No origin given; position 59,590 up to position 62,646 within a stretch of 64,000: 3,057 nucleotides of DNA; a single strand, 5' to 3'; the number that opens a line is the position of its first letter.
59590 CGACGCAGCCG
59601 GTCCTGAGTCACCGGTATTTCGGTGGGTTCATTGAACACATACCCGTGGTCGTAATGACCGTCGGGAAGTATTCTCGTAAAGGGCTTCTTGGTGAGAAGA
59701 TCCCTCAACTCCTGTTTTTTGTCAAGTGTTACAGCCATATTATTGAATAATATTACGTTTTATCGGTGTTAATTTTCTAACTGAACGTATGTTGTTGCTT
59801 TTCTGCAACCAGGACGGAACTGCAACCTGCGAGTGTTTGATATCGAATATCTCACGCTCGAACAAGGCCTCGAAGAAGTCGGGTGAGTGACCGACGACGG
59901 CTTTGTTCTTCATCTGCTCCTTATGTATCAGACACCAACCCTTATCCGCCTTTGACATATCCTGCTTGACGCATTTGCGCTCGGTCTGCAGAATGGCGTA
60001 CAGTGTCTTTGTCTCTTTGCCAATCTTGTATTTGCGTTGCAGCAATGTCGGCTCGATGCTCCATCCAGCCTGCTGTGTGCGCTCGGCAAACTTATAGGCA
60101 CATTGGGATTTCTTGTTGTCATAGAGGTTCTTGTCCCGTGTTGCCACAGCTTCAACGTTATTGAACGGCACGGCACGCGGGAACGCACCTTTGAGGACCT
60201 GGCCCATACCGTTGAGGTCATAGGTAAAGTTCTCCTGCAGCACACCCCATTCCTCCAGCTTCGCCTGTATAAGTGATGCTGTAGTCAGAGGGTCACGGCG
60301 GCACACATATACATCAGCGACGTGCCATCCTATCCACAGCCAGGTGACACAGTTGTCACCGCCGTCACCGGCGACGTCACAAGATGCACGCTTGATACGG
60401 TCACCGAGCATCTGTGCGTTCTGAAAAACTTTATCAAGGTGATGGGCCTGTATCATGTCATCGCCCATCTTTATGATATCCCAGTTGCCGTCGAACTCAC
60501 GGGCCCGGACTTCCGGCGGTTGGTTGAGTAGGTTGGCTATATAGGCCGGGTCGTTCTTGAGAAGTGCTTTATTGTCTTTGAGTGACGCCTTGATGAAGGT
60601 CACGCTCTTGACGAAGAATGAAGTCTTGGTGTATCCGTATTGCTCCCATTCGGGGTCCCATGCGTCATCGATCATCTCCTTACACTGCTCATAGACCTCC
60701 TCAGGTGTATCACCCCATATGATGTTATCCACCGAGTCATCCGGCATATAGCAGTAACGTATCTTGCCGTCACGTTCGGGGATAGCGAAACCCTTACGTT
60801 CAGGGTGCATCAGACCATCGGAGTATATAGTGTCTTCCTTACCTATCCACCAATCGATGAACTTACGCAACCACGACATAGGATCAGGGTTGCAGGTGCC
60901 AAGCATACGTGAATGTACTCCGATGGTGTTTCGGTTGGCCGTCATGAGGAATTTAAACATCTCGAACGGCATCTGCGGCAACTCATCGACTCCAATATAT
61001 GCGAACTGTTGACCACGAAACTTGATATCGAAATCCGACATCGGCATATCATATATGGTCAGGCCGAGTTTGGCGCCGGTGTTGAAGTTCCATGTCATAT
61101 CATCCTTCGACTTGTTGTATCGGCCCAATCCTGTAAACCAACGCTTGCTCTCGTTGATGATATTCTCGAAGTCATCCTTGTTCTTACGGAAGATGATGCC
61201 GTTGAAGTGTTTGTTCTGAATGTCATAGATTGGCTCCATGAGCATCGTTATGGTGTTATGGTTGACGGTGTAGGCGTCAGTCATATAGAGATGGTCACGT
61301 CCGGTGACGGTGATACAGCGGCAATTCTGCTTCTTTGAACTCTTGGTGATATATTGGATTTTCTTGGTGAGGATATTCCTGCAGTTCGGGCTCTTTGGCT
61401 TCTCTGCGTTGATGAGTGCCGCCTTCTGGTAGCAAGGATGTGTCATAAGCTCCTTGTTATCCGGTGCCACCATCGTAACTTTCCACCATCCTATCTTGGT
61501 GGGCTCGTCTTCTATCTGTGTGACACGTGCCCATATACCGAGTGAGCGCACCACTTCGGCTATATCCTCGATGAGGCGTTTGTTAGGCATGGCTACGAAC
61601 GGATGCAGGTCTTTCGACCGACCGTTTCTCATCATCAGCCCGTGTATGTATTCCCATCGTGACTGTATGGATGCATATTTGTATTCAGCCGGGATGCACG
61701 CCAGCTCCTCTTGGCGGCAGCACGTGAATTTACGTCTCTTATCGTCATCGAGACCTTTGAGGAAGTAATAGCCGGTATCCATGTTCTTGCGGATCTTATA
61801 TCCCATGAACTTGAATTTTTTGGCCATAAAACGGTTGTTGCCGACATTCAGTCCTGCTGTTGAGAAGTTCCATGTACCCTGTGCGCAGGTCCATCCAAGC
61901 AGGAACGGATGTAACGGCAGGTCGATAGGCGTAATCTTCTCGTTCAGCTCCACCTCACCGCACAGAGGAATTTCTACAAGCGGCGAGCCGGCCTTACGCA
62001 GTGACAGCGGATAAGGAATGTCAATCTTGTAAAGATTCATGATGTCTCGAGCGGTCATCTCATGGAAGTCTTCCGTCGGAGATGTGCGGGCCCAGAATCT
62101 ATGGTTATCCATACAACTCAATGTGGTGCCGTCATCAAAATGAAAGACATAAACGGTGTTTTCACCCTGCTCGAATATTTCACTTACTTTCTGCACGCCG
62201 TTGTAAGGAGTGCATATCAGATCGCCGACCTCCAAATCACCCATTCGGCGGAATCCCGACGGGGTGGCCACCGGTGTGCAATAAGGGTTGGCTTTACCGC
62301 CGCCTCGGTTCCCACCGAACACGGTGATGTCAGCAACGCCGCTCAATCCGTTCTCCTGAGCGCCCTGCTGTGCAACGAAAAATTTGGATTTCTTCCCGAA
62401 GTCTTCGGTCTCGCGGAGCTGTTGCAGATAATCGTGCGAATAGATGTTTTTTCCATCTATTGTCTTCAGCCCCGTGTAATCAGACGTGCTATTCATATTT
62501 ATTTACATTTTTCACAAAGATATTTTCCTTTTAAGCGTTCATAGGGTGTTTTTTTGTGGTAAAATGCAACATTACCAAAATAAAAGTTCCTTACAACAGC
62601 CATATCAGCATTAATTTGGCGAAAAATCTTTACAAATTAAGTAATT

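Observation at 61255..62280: Full-length intein (Hint + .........-like endonuclease) in the large terminase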

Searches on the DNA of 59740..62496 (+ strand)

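Call 5: search_dna_similar(query=window:59740-62496:+, collection=phages, mode=near, max_rows=30)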
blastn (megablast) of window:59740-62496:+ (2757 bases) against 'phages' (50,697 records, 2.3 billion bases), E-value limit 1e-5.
No match.

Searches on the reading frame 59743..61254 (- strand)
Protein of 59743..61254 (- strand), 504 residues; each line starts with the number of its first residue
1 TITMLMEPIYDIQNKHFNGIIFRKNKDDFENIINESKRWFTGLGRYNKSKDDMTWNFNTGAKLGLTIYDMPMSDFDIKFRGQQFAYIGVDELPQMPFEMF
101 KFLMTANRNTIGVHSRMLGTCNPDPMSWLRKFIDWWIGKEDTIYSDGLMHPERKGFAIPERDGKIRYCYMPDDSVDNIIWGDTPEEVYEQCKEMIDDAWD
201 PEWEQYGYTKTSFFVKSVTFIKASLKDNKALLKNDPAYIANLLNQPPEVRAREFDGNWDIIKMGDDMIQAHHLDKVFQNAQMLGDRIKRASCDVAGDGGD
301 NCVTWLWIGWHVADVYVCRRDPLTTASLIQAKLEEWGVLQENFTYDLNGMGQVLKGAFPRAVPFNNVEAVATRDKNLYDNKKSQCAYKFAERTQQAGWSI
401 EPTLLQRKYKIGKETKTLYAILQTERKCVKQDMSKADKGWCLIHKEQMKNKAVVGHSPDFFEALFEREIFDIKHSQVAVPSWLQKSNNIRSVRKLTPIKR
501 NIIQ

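Call 19: search_protein_representatives(protein=window:59743-61254:-)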
Query: 504 residues. Proteins with E-value up to 0.001 (for the whole library): 2249; up to 1e-10: 1006; up to 1e-30: 128. The best 150 are listed.
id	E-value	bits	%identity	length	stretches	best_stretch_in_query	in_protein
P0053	0.0e+00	1016.1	83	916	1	1-497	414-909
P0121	6.2e-145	500.1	50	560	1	3-477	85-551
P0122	2.0e-142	491.8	49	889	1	1-490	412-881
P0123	5.4e-141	487.1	48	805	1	3-480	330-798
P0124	2.6e-131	455.1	47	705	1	3-475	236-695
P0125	4.7e-128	444.4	49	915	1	3-473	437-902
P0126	1.8e-125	435.9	46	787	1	3-474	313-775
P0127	3.5e-121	421.7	43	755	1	3-474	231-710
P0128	1.9e-115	402.8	44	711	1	3-474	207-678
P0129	5.3e-107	374.9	46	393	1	4-385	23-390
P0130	1.2e-106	373.7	40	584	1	3-476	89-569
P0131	4.9e-98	345.3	40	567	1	4-474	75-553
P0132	1.1e-95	337.5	42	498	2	155-475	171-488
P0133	8.6e-75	268.6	47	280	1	171-450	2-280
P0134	1.7e-66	241.3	34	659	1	4-467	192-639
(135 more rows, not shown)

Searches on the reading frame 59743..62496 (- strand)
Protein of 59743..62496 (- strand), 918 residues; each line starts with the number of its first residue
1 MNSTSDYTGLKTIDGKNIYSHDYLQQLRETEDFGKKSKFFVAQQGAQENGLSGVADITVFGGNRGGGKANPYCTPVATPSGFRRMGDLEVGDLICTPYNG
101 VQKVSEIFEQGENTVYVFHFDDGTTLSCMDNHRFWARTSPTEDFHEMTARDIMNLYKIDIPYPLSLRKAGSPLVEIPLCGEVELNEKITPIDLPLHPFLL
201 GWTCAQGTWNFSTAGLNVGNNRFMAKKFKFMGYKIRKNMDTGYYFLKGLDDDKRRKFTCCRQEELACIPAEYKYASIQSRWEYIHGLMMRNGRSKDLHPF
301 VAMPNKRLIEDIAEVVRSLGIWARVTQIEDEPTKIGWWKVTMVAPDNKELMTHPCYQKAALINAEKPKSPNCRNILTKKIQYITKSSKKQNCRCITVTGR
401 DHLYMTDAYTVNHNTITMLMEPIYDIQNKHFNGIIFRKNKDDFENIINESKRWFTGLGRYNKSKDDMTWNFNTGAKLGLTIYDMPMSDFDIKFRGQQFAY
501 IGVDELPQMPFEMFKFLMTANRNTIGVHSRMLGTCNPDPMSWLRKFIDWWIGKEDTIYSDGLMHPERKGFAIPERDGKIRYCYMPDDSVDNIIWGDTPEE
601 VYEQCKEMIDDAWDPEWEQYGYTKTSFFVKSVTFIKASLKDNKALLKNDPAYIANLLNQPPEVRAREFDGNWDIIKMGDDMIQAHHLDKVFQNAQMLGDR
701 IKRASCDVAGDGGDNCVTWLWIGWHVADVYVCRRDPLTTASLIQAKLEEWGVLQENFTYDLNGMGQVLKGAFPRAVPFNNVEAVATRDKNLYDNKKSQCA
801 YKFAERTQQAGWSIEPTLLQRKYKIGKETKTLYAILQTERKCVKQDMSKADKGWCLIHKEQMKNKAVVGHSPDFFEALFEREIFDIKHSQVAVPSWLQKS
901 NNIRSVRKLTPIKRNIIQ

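Call 4: search_protein_families(library=pfam, proteins=[window:59743-62496:-], max_evalue=1)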
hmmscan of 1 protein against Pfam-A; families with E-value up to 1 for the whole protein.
window:59743-62496:- (918 aa): 3 families
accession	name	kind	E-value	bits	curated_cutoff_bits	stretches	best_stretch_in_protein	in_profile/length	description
PF03237.21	Terminase_6N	-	3.5e-10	40.3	22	1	415-672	11-200/215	Terminase large subunit, T4likevirus-type, N-terminal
PF05204.19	Hom_end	-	0.0038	17.8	21.1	1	268-331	2-67/110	Homing endonuclease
PF13403.11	Hint_2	-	0.016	16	28.4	1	74-108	7-41/147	Hint domain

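Call 6: search_protein_families(library=phrogs, proteins=[window:59743-62496:-], max_evalue=0.01)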
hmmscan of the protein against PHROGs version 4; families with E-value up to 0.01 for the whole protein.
window:59743-62496:- (918 aa): 6 families
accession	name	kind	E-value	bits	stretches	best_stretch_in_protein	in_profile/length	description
phrog_979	-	head and packaging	2e-58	199.6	1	415-689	180-423/642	terminase large subunit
phrog_50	-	DNA, RNA and nucleotide metabolism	9.8e-13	49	1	48-192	67-203/570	DnaC-like helicase loader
phrog_36964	-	head and packaging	1.5e-12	47.4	1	63-416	86-436/890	terminase large subunit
phrog_9526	-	head and packaging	3.2e-12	47.5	1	422-656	46-254/280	terminase large subunit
phrog_19299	-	head and packaging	1.2e-06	28.3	1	57-416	21-387/702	terminase large subunit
phrog_30356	-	DNA, RNA and nucleotide metabolism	0.00017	20.8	1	74-137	390-453/823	helicase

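Call 8: find_homologous_proteins(query=window:59743-62496:-, max_evalue=0.00001)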
Query window:59743-62496:- (918 aa): 360 proteins with E <= 0.00001 among 5137 candidates; the best 120 are listed.
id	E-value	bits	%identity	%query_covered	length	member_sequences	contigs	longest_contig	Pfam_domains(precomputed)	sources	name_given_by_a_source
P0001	0.0e+0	2207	100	100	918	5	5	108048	PF03237.22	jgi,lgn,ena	-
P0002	0.0e+0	1786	80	99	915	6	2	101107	PF03237.22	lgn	-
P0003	0.0e+0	1767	78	99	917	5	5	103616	PF03237.22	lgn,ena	-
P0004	0.0e+0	1754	78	99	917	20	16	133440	PF03237.22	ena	-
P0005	0.0e+0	1751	78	99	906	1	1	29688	PF03237.22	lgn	-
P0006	0.0e+0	1750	78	98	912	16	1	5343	PF03237.22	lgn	-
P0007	0.0e+0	1739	77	99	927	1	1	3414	PF03237.22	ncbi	-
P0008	0.0e+0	1735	77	99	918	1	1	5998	PF03237.22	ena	-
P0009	0.0e+0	1733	78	99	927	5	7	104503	PF03237.22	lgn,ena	-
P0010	0.0e+0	1730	76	100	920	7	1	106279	PF03237.22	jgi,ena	-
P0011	0.0e+0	1729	77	99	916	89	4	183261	PF03237.22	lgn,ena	-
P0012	0.0e+0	1728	76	99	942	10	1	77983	PF03237.22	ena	-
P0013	0.0e+0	1718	76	99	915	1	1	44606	PF03237.22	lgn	-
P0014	0.0e+0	1718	77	99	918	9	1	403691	PF03237.22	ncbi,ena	-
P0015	0.0e+0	1717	77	99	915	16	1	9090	PF03237.22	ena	-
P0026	0.0e+0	1700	76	98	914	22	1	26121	PF03237.22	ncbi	-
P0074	0.0e+0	1518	68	99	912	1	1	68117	PF03237.22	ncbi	-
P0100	0.0e+0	1395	65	98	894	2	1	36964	PF03237.22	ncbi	-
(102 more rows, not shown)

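Call 47: list_cluster_members(proteins=[P0001, P0014, P0007, P0026, P0074, P0100])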
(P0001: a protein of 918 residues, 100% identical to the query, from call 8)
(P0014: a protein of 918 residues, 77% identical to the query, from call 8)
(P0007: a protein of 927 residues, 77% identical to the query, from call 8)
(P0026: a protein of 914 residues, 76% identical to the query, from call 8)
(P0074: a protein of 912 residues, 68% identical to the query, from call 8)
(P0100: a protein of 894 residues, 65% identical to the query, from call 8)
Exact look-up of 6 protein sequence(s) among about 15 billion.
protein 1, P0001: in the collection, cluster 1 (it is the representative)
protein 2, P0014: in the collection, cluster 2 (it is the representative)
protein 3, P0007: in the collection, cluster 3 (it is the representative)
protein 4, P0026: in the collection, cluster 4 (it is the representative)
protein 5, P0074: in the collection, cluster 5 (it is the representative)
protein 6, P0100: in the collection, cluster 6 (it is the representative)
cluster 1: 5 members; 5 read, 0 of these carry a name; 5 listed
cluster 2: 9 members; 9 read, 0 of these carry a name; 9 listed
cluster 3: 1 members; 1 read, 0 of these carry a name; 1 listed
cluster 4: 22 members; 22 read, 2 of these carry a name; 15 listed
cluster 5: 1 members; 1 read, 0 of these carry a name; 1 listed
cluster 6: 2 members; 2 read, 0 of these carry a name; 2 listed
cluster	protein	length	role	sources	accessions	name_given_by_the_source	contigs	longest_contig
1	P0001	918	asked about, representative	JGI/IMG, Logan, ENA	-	-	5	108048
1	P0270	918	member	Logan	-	-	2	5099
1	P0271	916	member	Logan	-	-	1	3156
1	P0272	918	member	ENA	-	-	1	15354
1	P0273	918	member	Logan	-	-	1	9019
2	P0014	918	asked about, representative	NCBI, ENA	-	-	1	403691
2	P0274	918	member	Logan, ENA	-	-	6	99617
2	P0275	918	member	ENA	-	-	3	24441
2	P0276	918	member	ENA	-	-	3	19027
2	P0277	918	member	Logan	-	-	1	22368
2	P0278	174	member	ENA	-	-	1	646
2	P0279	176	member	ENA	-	-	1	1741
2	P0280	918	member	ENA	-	-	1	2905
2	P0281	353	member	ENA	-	-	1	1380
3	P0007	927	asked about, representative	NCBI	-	-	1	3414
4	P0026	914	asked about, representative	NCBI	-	-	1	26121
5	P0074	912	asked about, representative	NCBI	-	-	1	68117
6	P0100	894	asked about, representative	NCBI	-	-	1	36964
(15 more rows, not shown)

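Call 48: find_related_loci(query=window:59743-62496:-, collection=genome_contigs, flank=3000)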
Query window:59743-62496:- (918 aa) in genome_contigs; peptide patterns used: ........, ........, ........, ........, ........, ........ (x = any residue, [..] = any of these).
50 stretches matched a pattern; 6 encode a relative of the query (tblastn E <= 1e-3); 6 distinct loci.
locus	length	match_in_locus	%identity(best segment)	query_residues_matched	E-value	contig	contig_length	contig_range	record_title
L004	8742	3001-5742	77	1-911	0e+0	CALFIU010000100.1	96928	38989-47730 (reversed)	MAG TPA_asm: uncultured Bacteroidales bacterium isolate ERR1278074_bin.74_CONCOCT_v1.1_MAG genome assembly, contig: ERZ8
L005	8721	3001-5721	75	7-911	0e+0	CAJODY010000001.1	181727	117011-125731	uncultured Bacteroidaceae bacterium isolate Red_deer_1_mag_82 genome assembly, contig: scaffold_52, whole genome shotgun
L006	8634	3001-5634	58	4-898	0e+0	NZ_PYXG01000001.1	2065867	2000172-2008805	Prevotella sp. oral taxon 376 strain F0043 scf7180000000008, whole genome shotgun sequence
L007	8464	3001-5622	54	7-896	0e+0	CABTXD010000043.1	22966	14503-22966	MAG TPA_asm: uncultured Prevotella sp. isolate MGYG-HGUT-03742 genome assembly, contig: GUT_GENOME243241_43, whole genom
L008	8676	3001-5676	62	7-898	0e+0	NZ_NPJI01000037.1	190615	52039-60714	Prevotella sp. P2-180 contig37, whole genome shotgun sequence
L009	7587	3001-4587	48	7-896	2e-150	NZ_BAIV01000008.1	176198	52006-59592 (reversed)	Bacteroides reticulotermitis JCM 10512, whole genome shotgun sequence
